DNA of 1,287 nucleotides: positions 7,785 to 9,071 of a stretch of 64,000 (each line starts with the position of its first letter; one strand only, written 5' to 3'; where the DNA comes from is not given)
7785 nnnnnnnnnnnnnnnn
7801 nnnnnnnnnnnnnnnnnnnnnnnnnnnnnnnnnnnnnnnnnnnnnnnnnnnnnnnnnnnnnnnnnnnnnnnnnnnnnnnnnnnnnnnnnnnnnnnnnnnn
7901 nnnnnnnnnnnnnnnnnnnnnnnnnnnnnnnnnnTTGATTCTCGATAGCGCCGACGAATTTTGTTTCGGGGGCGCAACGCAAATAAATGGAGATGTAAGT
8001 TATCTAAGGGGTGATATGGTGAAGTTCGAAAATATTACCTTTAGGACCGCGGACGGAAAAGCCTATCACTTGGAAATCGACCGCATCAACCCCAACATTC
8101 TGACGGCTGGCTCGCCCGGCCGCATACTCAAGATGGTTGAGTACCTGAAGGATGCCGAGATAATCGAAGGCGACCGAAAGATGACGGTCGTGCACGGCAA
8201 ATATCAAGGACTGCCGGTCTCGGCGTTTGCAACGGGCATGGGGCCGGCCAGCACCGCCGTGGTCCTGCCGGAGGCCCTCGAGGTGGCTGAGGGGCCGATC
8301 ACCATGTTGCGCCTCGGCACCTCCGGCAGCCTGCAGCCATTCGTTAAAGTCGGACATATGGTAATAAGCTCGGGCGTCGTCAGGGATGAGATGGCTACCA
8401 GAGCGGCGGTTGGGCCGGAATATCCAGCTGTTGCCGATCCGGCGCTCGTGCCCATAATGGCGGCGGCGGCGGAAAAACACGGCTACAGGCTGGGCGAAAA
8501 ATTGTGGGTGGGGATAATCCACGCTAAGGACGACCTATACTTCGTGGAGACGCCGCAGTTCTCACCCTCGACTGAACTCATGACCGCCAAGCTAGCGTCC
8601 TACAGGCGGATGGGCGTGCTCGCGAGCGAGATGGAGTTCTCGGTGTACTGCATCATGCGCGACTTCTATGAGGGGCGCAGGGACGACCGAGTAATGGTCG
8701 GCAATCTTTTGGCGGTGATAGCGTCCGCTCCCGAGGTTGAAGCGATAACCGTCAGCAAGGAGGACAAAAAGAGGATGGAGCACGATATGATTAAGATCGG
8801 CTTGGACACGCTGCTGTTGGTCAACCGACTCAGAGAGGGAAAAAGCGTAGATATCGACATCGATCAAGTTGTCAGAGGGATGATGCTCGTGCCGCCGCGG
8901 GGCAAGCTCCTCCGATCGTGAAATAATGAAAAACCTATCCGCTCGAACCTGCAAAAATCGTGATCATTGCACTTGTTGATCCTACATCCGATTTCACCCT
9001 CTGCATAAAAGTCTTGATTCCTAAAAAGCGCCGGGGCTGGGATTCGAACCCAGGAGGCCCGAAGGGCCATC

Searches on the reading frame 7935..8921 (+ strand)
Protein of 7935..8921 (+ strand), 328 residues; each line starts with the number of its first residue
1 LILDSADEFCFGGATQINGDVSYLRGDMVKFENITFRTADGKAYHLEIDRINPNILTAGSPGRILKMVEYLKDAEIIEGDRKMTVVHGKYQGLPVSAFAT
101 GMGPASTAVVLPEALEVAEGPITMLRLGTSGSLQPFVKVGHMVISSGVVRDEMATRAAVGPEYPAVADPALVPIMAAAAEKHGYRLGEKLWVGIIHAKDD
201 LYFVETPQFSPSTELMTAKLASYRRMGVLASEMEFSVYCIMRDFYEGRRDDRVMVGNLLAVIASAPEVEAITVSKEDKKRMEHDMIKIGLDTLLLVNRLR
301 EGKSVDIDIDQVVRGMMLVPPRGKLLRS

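Call 50: search_protein_families(library=pfam, proteins=[window:7935-8921:+], max_evalue=0.001)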
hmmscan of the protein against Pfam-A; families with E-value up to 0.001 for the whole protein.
window:7935-8921:+ (328 aa): 1 family
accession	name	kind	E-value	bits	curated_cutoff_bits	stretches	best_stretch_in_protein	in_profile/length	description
PF01048.26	PNP_UDP_1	-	2.4e-26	93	25.1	1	55-237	3-178/233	Phosphorylase superfamily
